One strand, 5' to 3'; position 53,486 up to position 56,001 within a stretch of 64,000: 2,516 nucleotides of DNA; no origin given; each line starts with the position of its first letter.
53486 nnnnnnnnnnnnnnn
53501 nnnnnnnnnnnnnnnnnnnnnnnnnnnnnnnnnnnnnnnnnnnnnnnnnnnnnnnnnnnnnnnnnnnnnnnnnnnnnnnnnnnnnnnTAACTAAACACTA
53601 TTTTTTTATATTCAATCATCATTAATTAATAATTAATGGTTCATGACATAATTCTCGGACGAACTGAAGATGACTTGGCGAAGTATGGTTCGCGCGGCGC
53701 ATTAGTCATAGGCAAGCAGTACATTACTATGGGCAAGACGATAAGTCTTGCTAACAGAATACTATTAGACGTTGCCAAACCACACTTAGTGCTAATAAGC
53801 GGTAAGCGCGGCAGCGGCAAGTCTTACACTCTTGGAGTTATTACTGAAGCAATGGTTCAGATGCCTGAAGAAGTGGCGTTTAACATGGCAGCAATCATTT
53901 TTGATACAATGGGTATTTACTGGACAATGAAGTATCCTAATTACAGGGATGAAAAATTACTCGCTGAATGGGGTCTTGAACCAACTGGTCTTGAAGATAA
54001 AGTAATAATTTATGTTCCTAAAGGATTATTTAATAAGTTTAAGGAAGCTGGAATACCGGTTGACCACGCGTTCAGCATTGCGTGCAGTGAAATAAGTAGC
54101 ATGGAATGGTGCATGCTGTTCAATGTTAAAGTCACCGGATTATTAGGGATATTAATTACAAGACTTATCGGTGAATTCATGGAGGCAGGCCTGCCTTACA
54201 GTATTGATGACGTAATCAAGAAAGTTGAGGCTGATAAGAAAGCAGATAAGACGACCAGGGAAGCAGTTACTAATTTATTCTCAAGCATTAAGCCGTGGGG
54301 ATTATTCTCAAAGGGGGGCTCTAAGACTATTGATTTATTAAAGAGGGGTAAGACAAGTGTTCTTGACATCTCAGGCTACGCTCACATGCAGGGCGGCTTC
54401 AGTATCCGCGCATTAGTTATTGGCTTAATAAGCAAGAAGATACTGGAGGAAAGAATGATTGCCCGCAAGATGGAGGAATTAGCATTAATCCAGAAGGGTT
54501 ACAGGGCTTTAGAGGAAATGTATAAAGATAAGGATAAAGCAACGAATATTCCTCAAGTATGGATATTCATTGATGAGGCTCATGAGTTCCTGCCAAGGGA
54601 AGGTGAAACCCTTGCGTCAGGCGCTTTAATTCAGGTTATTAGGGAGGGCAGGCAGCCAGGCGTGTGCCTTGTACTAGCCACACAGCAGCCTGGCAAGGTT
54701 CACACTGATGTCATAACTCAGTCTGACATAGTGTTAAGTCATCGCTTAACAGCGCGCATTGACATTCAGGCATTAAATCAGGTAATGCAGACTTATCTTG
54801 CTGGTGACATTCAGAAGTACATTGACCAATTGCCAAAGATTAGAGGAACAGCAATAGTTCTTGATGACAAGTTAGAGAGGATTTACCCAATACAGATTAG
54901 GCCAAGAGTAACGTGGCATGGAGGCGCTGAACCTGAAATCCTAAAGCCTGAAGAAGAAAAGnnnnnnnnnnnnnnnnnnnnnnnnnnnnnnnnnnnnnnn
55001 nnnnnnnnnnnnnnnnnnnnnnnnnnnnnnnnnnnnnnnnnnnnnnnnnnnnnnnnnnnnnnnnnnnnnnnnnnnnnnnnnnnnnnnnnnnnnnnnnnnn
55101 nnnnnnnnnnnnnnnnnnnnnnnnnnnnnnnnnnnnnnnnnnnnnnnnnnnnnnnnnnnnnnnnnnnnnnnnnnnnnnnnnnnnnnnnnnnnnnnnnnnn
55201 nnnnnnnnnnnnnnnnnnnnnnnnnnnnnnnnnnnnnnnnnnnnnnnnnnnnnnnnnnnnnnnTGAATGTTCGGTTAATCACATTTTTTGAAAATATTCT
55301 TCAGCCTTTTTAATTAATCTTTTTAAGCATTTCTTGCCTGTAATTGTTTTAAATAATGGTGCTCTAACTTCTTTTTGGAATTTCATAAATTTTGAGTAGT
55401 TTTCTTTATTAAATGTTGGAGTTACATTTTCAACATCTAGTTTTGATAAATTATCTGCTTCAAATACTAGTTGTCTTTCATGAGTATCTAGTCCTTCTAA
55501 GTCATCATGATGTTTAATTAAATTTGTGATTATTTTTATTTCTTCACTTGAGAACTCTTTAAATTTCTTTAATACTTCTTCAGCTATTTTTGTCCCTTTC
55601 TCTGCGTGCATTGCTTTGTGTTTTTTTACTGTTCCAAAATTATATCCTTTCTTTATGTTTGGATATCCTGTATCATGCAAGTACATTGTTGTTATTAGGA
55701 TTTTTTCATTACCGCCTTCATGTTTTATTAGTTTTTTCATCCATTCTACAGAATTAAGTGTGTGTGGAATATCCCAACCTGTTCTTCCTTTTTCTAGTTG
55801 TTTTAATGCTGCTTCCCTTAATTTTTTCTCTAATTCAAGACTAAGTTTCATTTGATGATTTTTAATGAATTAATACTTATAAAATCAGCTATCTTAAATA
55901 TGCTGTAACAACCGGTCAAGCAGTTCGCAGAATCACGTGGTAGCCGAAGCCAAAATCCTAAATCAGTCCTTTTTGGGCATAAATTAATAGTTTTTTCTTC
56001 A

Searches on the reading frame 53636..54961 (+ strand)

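Call 99: search_protein_families(library=pfam, proteins=[window:53636-54961:+], max_evalue=0.00001)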
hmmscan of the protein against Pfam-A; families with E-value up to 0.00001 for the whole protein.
window:53636-54961:+ (442 aa): 2 families
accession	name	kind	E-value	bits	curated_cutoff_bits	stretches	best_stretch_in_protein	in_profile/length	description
PF05872.18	HerA_C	-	8.8e-08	31.7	22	0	304-391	255-343/502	Helicase HerA-like C-terminal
PF01935.23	DUF87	-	7.5e-07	29.9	23.2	1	52-248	26-204/220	Helicase HerA, central domain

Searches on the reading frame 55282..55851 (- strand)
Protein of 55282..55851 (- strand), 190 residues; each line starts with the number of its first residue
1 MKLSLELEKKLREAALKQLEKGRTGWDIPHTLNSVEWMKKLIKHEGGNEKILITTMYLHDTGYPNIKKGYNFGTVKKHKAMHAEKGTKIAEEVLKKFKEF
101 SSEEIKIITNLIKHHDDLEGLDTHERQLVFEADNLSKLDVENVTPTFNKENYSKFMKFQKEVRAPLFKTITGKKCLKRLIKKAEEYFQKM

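Call 100: search_protein_families(library=pfam, proteins=[window:55282-55851:-], max_evalue=0.00001)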
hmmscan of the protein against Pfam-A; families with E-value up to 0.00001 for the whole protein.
window:55282-55851:- (190 aa): 1 family
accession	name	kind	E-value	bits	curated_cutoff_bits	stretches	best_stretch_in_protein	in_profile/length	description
PF01966.28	HD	-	9.4e-09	36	22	1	30-136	4-114/116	HD domain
